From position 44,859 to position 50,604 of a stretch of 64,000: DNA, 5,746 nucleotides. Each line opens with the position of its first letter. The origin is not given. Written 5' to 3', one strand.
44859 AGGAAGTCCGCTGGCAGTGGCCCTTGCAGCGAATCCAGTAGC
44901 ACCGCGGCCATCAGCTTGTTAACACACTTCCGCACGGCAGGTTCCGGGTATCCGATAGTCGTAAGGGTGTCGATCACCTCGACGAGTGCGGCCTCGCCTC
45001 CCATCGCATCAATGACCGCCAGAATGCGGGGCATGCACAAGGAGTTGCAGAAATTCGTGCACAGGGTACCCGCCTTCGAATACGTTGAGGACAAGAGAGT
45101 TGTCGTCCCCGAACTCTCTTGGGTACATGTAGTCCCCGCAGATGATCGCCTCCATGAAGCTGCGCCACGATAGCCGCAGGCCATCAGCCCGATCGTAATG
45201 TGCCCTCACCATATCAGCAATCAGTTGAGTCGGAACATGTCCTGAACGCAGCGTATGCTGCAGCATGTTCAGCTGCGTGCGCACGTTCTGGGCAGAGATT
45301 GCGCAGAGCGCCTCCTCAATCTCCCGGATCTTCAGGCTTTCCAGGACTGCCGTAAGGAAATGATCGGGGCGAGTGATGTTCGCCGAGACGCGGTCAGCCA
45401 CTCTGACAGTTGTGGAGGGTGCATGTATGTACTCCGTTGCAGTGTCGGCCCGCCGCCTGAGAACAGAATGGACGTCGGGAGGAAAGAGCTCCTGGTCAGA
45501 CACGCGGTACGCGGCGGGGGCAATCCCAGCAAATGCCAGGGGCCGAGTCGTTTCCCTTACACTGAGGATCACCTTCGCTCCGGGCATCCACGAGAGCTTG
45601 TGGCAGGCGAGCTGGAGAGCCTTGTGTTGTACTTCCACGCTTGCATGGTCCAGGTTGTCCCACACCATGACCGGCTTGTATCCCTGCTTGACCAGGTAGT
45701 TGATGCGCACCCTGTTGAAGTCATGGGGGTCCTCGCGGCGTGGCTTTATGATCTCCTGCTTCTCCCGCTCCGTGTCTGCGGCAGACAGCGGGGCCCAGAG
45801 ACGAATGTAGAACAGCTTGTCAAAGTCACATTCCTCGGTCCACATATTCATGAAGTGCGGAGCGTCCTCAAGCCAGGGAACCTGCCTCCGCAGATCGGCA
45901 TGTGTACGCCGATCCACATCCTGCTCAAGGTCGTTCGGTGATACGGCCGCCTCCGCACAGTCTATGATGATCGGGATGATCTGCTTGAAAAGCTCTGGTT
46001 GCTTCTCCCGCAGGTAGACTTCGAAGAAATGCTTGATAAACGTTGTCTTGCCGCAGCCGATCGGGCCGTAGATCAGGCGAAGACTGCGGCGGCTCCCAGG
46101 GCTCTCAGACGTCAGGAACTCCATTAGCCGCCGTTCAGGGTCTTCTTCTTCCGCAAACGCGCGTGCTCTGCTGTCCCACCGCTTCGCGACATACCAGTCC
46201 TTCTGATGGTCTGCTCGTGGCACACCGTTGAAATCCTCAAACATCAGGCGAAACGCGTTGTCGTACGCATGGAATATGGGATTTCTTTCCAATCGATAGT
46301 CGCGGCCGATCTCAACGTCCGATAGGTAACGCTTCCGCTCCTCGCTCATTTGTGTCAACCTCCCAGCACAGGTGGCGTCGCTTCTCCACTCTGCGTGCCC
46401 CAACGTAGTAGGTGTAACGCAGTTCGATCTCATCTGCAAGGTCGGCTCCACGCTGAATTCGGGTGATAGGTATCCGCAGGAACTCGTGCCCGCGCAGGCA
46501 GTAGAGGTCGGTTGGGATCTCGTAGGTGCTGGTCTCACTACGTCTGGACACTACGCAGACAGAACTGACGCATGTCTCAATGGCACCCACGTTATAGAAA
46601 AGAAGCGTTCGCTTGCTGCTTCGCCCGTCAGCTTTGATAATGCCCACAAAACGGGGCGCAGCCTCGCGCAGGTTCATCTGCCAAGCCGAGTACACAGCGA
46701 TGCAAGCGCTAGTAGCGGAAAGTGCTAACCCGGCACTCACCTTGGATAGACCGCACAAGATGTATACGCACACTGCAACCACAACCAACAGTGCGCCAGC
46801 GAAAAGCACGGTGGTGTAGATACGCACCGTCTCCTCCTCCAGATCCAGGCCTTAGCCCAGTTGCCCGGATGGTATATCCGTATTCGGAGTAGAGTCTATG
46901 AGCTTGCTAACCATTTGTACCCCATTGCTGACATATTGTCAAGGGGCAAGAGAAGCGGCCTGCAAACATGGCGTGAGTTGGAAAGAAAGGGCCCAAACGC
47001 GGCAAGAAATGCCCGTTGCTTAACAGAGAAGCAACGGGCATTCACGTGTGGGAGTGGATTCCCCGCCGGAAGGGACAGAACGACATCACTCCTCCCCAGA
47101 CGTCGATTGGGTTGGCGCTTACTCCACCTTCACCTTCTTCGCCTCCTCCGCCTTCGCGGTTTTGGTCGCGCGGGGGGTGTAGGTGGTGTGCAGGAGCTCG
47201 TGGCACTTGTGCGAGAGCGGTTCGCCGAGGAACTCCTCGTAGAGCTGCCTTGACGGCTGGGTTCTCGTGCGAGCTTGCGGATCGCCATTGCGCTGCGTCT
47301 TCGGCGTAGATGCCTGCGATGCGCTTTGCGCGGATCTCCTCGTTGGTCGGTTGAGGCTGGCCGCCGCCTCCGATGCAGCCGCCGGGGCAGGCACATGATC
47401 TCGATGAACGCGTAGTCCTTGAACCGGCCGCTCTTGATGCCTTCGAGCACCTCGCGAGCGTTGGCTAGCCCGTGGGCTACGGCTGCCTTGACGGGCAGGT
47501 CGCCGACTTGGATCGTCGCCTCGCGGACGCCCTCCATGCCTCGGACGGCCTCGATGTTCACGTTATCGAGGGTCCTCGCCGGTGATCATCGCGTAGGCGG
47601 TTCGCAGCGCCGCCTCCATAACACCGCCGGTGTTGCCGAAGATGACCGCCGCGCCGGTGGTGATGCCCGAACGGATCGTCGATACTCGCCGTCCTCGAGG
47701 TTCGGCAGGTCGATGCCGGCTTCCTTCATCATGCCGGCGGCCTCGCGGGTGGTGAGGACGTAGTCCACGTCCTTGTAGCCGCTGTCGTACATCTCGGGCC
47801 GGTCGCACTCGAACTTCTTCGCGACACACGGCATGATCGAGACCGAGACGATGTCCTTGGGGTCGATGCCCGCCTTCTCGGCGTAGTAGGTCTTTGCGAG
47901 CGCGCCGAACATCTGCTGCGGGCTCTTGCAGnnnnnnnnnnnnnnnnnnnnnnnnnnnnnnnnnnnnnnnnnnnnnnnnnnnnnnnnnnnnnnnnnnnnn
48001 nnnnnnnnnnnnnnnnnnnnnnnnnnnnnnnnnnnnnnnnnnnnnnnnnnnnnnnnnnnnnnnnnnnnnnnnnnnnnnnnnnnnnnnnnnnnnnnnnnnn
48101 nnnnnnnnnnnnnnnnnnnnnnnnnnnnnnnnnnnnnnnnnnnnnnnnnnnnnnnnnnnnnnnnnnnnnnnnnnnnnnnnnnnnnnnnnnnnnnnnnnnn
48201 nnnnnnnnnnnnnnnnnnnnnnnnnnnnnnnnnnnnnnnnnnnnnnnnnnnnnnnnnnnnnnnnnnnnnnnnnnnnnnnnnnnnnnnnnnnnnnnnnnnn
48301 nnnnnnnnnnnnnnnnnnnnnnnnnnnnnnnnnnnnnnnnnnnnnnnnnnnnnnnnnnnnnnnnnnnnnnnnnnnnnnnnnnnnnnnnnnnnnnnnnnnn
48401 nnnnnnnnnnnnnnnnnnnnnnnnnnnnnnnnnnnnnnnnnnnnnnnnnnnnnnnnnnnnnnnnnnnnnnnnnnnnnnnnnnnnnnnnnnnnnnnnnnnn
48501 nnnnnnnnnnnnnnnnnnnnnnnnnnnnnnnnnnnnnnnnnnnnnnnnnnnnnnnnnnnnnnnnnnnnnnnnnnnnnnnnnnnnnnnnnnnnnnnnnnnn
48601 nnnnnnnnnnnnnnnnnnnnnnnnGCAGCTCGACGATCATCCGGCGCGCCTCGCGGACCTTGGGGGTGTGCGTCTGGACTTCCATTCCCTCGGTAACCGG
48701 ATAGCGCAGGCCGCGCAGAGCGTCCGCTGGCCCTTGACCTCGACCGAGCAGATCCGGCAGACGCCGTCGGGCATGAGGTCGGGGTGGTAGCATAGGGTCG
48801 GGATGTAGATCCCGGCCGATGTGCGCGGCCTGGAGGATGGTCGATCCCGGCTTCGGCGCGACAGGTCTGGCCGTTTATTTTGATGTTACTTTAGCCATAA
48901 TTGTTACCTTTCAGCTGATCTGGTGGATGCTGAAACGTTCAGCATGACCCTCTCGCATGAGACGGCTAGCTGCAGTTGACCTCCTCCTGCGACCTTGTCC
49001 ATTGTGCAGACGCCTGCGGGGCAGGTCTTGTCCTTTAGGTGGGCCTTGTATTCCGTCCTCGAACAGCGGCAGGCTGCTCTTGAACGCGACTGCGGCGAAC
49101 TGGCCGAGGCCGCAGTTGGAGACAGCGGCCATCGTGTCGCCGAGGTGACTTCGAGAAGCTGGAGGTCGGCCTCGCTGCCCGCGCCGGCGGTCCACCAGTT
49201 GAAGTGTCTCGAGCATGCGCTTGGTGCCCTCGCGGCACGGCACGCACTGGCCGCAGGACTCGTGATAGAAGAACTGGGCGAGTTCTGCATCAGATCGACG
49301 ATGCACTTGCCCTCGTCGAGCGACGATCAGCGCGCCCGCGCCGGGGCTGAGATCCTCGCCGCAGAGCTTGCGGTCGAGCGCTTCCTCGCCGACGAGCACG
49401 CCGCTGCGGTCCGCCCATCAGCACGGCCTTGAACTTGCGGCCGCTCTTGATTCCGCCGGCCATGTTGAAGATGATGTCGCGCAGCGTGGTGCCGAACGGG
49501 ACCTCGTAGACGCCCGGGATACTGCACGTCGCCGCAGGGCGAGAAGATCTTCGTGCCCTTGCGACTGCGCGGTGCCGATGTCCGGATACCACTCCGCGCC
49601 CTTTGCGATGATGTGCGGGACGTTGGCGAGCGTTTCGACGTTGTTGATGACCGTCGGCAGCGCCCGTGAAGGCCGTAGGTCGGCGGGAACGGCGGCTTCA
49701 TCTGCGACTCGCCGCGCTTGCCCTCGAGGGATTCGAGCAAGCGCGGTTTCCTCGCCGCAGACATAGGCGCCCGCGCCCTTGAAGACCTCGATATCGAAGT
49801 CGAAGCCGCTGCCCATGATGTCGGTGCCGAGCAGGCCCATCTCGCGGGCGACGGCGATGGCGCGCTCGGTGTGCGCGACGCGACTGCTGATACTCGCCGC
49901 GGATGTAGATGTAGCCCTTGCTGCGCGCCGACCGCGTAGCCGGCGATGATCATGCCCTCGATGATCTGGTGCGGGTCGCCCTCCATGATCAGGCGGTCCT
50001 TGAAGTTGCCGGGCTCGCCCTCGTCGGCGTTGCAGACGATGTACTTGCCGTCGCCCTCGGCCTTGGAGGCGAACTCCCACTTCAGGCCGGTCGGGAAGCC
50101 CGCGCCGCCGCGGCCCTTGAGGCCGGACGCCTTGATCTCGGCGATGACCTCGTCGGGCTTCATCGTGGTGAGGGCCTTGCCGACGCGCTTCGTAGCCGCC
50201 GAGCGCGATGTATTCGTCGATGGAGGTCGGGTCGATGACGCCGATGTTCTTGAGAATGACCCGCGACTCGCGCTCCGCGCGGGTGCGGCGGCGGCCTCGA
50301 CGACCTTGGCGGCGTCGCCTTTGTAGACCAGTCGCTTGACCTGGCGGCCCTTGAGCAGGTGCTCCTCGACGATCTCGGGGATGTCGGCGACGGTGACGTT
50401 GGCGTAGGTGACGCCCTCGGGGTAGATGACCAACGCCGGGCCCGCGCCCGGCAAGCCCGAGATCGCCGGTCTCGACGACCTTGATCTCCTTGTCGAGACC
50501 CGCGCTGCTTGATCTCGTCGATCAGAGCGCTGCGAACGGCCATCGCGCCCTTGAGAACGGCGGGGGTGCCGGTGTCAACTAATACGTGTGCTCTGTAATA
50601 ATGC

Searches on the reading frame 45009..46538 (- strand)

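Call 71: search_protein_families(library=pfam, proteins=[window:45009-46538:-], max_evalue=0.0001)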
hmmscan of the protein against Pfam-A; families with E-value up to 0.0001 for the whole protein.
window:45009-46538:- (509 aa): 2 families
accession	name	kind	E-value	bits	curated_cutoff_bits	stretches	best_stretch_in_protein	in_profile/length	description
PF13401.12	AAA_22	-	2.6e-05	25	27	0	151-300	5-97/130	AAA domain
PF01637.24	ATPase_2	-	9.4e-05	22.8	33.2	0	150-176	19-45/225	ATPase domain predominantly from Archaea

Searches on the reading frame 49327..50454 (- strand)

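Call 82: search_protein_families(library=pfam, proteins=[window:49327-50454:-], max_evalue=0.0001)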
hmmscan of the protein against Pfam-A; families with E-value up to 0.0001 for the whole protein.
window:49327-50454:- (375 aa): 1 family
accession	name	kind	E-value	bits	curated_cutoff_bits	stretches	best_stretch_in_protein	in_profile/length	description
PF01512.22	Complex1_51K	-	3.6e-26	92.3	31.2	1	107-181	1-73/150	Nuo51 FMN-binding domain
